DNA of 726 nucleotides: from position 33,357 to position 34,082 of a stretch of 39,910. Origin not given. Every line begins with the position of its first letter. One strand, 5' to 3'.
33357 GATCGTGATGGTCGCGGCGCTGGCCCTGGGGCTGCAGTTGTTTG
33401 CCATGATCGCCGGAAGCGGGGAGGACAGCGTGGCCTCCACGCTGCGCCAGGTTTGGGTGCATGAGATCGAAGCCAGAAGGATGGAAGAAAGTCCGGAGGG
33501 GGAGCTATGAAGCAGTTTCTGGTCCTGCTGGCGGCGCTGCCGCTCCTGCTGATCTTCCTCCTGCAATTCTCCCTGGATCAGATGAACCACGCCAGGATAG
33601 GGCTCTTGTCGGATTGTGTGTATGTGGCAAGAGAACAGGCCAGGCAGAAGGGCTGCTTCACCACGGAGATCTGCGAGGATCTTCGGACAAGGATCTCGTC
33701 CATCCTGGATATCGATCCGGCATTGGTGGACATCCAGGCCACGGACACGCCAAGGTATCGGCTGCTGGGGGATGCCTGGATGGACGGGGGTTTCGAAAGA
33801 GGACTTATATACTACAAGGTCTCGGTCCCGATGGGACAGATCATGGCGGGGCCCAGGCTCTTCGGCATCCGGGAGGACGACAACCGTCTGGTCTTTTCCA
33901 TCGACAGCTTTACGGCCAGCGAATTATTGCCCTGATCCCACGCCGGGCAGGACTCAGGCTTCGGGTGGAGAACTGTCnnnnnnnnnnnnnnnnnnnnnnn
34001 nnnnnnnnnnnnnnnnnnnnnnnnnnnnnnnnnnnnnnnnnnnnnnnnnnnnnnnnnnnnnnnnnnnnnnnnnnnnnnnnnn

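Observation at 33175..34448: Four consecutive 'leaderless' pilin-like genes starting MK(Q/I)-hydrophobic helix, with no G/xxxxE processing site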

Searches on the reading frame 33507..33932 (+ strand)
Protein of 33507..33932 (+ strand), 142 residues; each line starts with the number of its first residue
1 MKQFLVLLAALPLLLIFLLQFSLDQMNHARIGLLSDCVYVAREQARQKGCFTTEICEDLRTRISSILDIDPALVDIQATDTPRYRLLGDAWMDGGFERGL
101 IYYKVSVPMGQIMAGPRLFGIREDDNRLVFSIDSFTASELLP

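Call 8: search_protein_families(library=pfam, max_evalue=1, proteins=[window:33507-33932:+])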
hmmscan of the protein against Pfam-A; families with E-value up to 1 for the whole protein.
window:33507-33932:+ (142 aa): 0 families

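Call 9: search_protein_families(library=ncbifam, max_evalue=1, proteins=[window:33507-33932:+])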
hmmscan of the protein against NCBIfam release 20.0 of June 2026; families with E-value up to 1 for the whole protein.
window:33507-33932:+ (142 aa): 0 families

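Call 11: find_homologous_proteins(query=window:33507-33932:+, max_evalue=0.01)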
Query window:33507-33932:+ (142 aa): 35 proteins with E <= 0.01 among 153 candidates.
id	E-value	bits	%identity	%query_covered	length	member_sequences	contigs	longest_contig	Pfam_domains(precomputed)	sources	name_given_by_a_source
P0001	9.0e-88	309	100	100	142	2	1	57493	-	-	-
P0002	1.7e-74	266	86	84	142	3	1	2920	-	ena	-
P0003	2.6e-65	236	78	100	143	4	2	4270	-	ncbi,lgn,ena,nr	ncbi:MAG: hypothetical protein QM215_08165 [Bacillota bacterium]|nr:hypothetical protein [Eubacteria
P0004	2.8e-65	236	76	100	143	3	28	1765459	-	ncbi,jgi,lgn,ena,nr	ncbi:MAG: hypothetical protein PHT29_04495 [Eubacteriales bacterium]|jgi:hypothetical protein|nr:hyp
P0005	1.3e-64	234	76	100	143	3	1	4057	-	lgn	-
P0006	3.3e-64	233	75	100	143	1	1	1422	-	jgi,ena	-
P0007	3.3e-57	210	70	100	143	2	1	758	-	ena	-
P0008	6.4e-57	209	69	100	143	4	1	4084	-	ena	-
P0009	5.7e-56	206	66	83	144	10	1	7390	-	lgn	-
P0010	6.0e-50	187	62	100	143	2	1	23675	-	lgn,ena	-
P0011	1.5e-48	182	61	100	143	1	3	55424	-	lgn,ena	-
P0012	6.0e-48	180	60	100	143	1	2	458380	-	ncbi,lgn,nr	ncbi:MAG: hypothetical protein EOM59_00425 [Clostridia bacterium]|nr:hypothetical protein [Clostridi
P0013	2.0e-47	178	61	100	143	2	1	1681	-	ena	-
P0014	1.6e-46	176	60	100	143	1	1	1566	-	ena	-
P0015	1.9e-46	175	59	100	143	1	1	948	-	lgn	-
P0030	2.2e-30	123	48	99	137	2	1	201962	-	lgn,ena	-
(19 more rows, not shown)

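Call 13: find_related_loci(query=A1, collection=genome_contigs, flank=8000)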
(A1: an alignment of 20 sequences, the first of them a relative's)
Query A1 (142 aa) in genome_contigs; peptide patterns used: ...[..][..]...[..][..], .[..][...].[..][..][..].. (x = any residue, [..] = any of these).
262 stretches matched a pattern; 124 encode a relative of the query (tblastn E <= 1e-3); the best 80 are kept; 80 distinct loci.
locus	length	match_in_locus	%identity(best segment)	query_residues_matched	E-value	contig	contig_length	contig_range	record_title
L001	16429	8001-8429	78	1-142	2e-64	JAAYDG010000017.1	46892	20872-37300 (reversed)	MAG: Clostridiales bacterium isolate AS06rmzACSIP_54 26254_AS06, whole genome shotgun sequence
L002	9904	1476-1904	76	1-142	1e-61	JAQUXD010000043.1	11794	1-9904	MAG: Eubacteriales bacterium isolate STD2_205 NODE_21223_length_11794_cov_9.494472_Sandtown_D2, whole genome shotgun seq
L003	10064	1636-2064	76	1-142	4e-61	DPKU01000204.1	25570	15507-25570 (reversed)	MAG TPA_asm: Clostridiales bacterium isolate UBA10908 contig_22654, whole genome shotgun sequence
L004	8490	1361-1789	62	1-142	2e-55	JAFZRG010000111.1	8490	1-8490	MAG: Bacillota bacterium isolate RGIG8025 Water_buffalos_Rumen-1__c461916, whole genome shotgun sequence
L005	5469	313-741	60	1-142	2e-55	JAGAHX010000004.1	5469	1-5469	MAG: Bacillota bacterium isolate RGIG8458 Water_deer_Abomasum.Co__c60045, whole genome shotgun sequence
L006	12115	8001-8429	62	1-142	1e-54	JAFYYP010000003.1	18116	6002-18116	MAG: Bacillota bacterium isolate RGIG7540 Water_buffalos_Omasum-1__c15848, whole genome shotgun sequence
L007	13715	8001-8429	59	1-142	3e-54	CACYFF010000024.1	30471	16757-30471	MAG: uncultured Clostridiales bacterium isolate RUG11894 genome assembly, contig: RUG11894_asm_24, whole genome shotgun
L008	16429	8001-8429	61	1-142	8e-54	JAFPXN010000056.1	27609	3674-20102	MAG: Bacillota bacterium isolate RGIG1565 Goat_Abomasum-6__c202686, whole genome shotgun sequence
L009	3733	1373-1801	58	1-142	5e-53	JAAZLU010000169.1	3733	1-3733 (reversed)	MAG: Clostridiales bacterium isolate AS23ysBPME_253 236438_AS23, whole genome shotgun sequence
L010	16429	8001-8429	57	1-142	2e-52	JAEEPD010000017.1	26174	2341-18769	MAG: Bacillota bacterium isolate Tb.RUG.302 NODE_309662_length_26174_cov_1.014474, whole genome shotgun sequence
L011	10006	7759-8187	56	1-142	8e-52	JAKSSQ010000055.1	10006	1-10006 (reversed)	MAG: Clostridia bacterium isolate Horse_feces285 MAG285_55, whole genome shotgun sequence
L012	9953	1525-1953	57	1-142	5e-51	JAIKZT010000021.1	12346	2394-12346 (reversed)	MAG: Clostridia bacterium isolate RUI514 k141_3337389_flag=1_multi=11.6834_len=12346, whole genome shotgun sequence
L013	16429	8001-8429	57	1-142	3e-51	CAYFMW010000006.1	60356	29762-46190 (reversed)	MAG TPA_asm: uncultured Oscillospiraceae bacterium isolate ERP107106_co1_155 genome assembly, contig: NODE_352_length_60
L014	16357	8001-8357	67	24-141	2e-49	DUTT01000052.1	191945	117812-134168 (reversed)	MAG TPA_asm: Clostridiales bacterium isolate AS08sgBPME_104 180206_AS08, whole genome shotgun sequence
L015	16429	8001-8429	53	1-142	6e-44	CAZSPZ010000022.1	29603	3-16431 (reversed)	MAG TPA_asm: uncultured Oscillospiraceae bacterium isolate SRP192927_co1_957 genome assembly, contig: NODE_2719_length_2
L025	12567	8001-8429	50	1-142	4e-41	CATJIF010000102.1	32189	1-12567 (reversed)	MAG: uncultured Peptostreptococcaceae bacterium isolate iMGMC-281_1678881674 genome assembly, contig: MegahitA5_11743, w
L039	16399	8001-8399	49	1-139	2e-38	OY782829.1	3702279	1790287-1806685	MAG: Anaerovoracaceae bacterium isolate 4d0eff97-7de3-49ad-953d-66426f0db4f8 genome assembly, chromosome: 1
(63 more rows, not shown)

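Call 25: predict_structure(alignment_id=A1)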
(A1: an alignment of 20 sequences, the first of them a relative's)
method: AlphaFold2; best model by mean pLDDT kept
length: 142 residues; sequences in the alignment: 20
mean_pLDDT: 85.5   pTM: 0.71
mean pLDDT of the five models: 85.5, 84.1, 83.5, 82.8, 78.4
residues with pLDDT >= 90: 71; 70-90: 53; 50-70: 10; < 50: 8
segments of 3 or more residues with pLDDT < 50: 88-95
pLDDT, mean of each block of 10 residues (from residue 1): 83 90 93 95 91 94 93 90 63 58 91 85 88 88 63
secondary structure, 60 per line:
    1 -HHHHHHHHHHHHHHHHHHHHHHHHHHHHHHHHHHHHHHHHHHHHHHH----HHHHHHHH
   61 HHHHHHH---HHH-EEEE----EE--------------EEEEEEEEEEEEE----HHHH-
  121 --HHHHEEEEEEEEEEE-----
elements in order: H2-48 H53-67 E75-78 E99-111 H116-119 H123-126 E127-137

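Call 27: search_protein_representatives(alignment_id=A1)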
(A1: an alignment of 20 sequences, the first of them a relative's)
Query: 20 sequences, 143 profile positions. Proteins with E-value up to 0.001 (for the whole library): 299; up to 1e-10: 204; up to 1e-30: 33. The best 150 are listed.
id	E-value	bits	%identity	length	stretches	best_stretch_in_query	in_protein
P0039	1.3e-52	193.9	-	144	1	1-143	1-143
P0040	3.3e-50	186.2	-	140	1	1-142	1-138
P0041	6.8e-47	175.5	-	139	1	1-143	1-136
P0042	7.2e-45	168.9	-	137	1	1-143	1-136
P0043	3.7e-43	163.3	-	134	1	1-141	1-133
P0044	5.7e-43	162.7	-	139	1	1-142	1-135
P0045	1.1e-42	161.8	-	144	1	1-142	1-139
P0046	2.0e-42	161.0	-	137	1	1-142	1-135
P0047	5.7e-42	159.5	-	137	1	1-143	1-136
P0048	1.1e-41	158.6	-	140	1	1-143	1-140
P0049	1.1e-39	152.1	-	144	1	1-142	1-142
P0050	7.1e-38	146.2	-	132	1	1-143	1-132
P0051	1.2e-37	145.5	-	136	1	1-142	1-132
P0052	1.5e-36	141.9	-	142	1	1-142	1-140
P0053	3.0e-35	137.7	-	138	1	1-143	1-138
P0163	1.9e-18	83.2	-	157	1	1-142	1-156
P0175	7.2e-18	81.4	-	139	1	1-143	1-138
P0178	9.6e-18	80.9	-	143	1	1-136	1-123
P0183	3.0e-17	79.4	-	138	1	1-142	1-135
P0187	1.3e-16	77.3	-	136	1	1-143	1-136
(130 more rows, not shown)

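Call 29: fold_search(model_id=the predicted structure, library=pdb)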
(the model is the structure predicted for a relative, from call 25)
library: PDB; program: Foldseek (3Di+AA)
matches with E <= 10: 197; with E <= 0.001: 0
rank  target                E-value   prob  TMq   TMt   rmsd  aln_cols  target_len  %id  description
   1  4i27_A                3.4e-01  0.20  0.25  0.13   8.0        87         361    8  Ternary complex of mouse TdT with ssDNA and incoming nucleotide (released 2013-07-24)
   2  7t4s_D                5.3e-01  0.28  0.25  0.21   7.5        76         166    8  CryoEM structure of the HCMV Pentamer gH/gL/UL128/UL130/UL131A in complex with NRP2 and neutralizing fabs 8I21 and 13H (released 2022-03-23)
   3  3bip_B                5.3e-01  0.14  0.24  0.09  11.7       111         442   14  Crystal structure of yeast Spt16 N-terminal Domain (released 2007-12-18)
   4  3bip_A                7.3e-01  0.06  0.18  0.08  11.2       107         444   12  Crystal structure of yeast Spt16 N-terminal Domain (released 2007-12-18)
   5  4iqw_A                8.9e-01  0.09  0.23  0.12   8.3        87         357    7  Tdt core in complex with inhibitor (2Z,5E)-6-[4-(4-fluorobenzoyl)-1H-pyrrol-2-yl]-2-hydroxy-4-oxohexa-2,5-dienoic acid (released 2013-09-04)
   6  4i29_A                9.4e-01  0.08  0.22  0.12   8.5        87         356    4  Binary complex of mouse TdT with ssDNA and Mn++ (released 2013-07-24)
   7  7t4r_E                1.0e+00  0.23  0.27  0.24   7.2        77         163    9  CryoEM structure of the HCMV Pentamer gH/gL/UL128/UL130/UL131A in complex with THBD and neutralizing fabs MSL-109 and  (released 2022-03-23)
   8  4qzb_A                1.1e+00  0.14  0.25  0.13   8.5        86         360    7  Mouse Tdt in complex with a DSB substrate, C-T base pair (released 2015-06-10)
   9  4qza_A                1.1e+00  0.08  0.22  0.11   8.8        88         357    7  Mouse Tdt in complex with a DSB substrate, C-C base pair (released 2015-06-10)
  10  4i2e_A                1.2e+00  0.08  0.22  0.12   8.4        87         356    6  Ternary complex of mouse TdT with ssDNA and AMPcPP (released 2013-07-24)
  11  3hpe_A                1.3e+00  0.28  0.27  0.23   5.5        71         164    6  Crystal structure of yceI (HP1286) from Helicobacter pylori (released 2010-04-14)
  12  4i2a_A                1.6e+00  0.06  0.22  0.12   8.2        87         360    8  Binary complex of mouse TdT with ssDNA in absence of divalent transition metal ion (released 2013-07-24)
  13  7m22_D                1.7e+00  0.15  0.27  0.33   9.2        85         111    7  Cryo-EM structure of the HCMV pentamer bound by human neuropilin 2 (released 2021-08-11)
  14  7t4q_D                1.9e+00  0.12  0.24  0.21   9.1        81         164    6  CryoEM structure of the HCMV Pentamer gH/gL/UL128/UL130/UL131A in complex with neutralizing fabs 2C12, 7I13 and 13H11 (released 2022-03-23)
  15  6e09_A                1.9e+00  0.05  0.26  0.16  18.8       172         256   10  Crystal Structure of Helicobacter pylori TlpA Chemoreceptor Ligand Binding Domain (released 2018-09-12)
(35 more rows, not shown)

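Call 35: search_protein_families(library=pfam, alignment_id=A1, max_evalue=5)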
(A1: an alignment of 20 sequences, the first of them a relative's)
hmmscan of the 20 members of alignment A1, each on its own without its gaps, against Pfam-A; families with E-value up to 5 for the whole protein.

A. member 1, P0001 (142 aa): 0 families

B. families by the number of members that match (of 20 scanned): 8 families
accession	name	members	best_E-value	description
PF03776.19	MinE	2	0.0016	Septum formation topological specificity factor MinE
PF19276.4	HD_assoc_2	1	0.029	HD associated region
PF25083.1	GIPC1_GH1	1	0.038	GIPC1-3 GH1 domain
PF07295.17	DUF1451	1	0.046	Zinc-ribbon containing domain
PF13800.11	Sigma_reg_N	1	0.091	Sigma factor regulator N-terminal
PF14552.11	Tautomerase_2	1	0.1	Tautomerase enzyme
PF22382.1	EndoS_helical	1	0.16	Endo-beta-N-acetylglucosaminidase, helical bundle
PF00681.25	Plectin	1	0.2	Plectin repeat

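Call 44: find_encoding_contigs(protein=P0030, flank=9000, max_places=2)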
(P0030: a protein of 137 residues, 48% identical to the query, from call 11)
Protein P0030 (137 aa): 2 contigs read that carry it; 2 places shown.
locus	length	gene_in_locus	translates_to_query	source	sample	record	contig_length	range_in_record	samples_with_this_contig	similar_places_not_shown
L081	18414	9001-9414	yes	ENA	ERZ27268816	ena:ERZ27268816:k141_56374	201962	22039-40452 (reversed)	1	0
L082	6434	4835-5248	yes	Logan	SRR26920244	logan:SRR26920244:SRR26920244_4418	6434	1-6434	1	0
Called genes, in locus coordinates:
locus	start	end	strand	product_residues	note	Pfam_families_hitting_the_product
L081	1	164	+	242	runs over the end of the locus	PF13672:PP2C_2, PF00481:PP2C, PF07228:SpoIIE (faint)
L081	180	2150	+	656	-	PF00069:Pkinase, PF03109:ABC1 (faint), PF07714:PK_Tyr_Ser-Thr, PF03793:PASTA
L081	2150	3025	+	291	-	PF16745:RsgA_N, PF00009:GTP_EFTU (weak), PF03193:RsgA_GTPase, PF00005:ABC_tran (weak), PF01926:MMR_HSR1 (weak)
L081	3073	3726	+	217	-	PF00834:Ribul_P_3_epim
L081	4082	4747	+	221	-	-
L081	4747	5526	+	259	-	-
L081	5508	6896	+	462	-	-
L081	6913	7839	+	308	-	-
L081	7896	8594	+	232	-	-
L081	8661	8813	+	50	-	-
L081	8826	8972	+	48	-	-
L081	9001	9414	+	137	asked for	-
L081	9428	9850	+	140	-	-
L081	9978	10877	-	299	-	PF02811:PHP (weak)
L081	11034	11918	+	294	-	-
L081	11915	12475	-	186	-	PF00657:Lipase_GDSL, PF13472:Lipase_GDSL_2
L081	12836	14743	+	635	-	PF02824:TGS, PF07973:tRNA_SAD, PF00587:tRNA-synt_2b, PF03129:HGTP_anticodon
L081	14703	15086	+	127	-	-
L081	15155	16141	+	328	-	PF13240:Zn_Ribbon_1 (weak)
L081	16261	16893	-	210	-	PF13346:ABC2_membrane_5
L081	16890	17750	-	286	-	PF00005:ABC_tran, PF13401:AAA_22 (weak), PF13304:AAA_21 (weak)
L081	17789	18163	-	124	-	PF00392:GntR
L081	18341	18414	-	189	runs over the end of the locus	PF01520:Amidase_3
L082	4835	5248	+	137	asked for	-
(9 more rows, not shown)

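Call 51: search_solved_structures(query=A1, max_evalue=10, show_alignments=3)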
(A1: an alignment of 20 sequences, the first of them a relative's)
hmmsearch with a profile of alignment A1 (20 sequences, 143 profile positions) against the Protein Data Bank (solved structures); distinct sequences matched with E-value up to 10: 5.
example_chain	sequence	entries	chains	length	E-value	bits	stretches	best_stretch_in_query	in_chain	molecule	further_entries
8etq_A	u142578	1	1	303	0.5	13.8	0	40-69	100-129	k-cTRP5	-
8s2f_AAA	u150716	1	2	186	0.6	13.5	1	29-86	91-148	Lipoprotein, putative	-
8s2p_AAA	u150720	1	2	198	0.62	13.4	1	29-86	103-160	Lipoprotein, putative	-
4u2x_D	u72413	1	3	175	0.87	13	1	28-97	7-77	Importin subunit alpha-6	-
4joi_A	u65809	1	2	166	0.98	12.8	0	58-116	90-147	CST complex subunit STN1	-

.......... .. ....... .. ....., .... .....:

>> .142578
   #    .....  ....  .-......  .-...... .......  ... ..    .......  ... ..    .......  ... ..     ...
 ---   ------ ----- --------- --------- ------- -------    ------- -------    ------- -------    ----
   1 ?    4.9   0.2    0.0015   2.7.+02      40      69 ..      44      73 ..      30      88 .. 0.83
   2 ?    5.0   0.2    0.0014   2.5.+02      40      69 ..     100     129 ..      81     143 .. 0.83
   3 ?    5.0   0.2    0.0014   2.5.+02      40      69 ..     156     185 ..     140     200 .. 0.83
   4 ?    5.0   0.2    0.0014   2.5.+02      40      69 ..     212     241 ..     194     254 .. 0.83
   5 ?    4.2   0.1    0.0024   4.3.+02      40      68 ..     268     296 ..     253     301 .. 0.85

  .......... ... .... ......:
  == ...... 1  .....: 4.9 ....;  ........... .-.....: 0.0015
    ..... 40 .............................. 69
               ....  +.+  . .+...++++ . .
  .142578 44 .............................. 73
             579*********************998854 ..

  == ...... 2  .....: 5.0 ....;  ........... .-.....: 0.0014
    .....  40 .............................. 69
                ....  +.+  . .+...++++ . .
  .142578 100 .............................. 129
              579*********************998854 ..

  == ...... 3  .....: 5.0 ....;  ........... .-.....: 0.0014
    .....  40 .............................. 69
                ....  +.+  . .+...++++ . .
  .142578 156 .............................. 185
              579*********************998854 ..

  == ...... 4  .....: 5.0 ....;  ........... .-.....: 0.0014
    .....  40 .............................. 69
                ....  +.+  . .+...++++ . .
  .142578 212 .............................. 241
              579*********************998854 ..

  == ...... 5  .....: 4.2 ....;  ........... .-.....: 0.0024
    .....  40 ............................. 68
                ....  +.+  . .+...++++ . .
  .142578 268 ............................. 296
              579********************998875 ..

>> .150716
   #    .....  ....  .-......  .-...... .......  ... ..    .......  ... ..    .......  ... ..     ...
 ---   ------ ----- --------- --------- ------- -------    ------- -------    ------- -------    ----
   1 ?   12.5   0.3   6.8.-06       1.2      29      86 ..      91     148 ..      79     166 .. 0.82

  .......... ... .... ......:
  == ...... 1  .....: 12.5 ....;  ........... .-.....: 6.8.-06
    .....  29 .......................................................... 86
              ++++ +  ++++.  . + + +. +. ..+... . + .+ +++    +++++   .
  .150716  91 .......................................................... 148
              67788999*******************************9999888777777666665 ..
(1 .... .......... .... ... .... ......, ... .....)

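Call 71: find_encoding_contigs(protein=P0187, flank=9000, max_places=2)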
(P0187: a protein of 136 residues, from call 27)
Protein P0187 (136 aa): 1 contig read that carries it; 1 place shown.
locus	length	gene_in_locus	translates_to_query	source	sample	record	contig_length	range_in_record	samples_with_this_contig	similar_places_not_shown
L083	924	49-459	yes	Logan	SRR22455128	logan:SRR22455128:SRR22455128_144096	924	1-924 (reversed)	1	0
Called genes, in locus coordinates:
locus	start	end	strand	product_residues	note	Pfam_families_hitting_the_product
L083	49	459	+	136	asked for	-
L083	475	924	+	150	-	?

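Call 72: find_encoding_contigs(protein=P0175, flank=9000, max_places=2)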
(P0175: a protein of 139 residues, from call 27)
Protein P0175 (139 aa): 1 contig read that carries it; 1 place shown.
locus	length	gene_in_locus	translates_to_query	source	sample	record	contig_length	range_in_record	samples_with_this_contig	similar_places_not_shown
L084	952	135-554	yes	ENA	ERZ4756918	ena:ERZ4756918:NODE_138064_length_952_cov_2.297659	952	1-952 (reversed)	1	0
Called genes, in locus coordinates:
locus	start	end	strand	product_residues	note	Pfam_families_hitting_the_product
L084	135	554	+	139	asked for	-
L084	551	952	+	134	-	?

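Call 73: find_encoding_contigs(protein=P0183, flank=9000, max_places=2)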
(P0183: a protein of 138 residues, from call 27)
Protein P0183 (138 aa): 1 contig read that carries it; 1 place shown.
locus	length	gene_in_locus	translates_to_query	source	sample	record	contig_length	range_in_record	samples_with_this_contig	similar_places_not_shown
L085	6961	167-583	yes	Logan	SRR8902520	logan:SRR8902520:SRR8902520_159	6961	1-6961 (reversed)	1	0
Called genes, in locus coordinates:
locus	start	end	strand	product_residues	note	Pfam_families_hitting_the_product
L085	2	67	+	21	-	?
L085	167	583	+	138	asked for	-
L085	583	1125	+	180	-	-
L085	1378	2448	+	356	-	PF00395:SLH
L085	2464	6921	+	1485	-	PF18911:PKD_4 (faint)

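Call 74: find_encoding_contigs(protein=P0178, flank=9000, max_places=2)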
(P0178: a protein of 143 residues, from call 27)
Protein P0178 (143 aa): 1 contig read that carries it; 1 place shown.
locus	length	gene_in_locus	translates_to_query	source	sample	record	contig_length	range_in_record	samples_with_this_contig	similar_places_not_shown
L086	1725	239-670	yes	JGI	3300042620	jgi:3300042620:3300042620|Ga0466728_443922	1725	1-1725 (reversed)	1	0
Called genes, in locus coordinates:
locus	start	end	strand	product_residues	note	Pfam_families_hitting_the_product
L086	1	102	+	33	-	?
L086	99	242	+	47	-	-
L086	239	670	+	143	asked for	-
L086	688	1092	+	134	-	PF14208:DUF4320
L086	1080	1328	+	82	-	PF19629:DUF6133 (weak)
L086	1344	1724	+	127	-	?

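Call 75: find_encoding_contigs(protein=P0163, flank=9000, max_places=2)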
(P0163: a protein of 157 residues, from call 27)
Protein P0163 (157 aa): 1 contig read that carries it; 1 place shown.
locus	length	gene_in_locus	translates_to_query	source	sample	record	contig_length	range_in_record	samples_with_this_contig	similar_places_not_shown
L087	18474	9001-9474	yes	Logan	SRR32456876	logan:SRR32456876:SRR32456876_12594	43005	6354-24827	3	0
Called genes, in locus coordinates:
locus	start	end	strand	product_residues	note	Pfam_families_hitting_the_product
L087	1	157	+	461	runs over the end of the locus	PF07728:AAA_5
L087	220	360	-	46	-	-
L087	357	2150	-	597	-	PF00773:RNB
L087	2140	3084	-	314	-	-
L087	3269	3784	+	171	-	PF18406:DUF1281_C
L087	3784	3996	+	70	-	-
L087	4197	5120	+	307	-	-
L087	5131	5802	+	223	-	PF20703:nSTAND1 (weak), PF00625:Guanylate_kin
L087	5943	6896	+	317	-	-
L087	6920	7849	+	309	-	-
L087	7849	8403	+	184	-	-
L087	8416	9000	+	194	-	-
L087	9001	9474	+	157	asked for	-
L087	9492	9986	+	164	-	-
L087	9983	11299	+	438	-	PF02534:T4SS-DNA_transf (faint)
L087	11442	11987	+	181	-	-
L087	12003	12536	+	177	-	-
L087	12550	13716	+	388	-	-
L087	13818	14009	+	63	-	-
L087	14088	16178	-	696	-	PF11775:CobT_C (faint), PF00092:VWA (faint)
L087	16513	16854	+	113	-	-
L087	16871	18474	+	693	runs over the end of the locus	PF13814:Replic_Relax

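Call 104: search_protein_families(library=pfam, max_evalue=1, proteins=[L039:8416-8826:+, L025:8503-8964:+])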
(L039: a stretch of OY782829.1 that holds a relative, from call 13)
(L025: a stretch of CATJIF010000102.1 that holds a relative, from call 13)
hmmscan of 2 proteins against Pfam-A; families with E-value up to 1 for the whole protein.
L039:8416-8826:+ (137 aa): 0 families

L025:8503-8964:+ (154 aa): 0 families
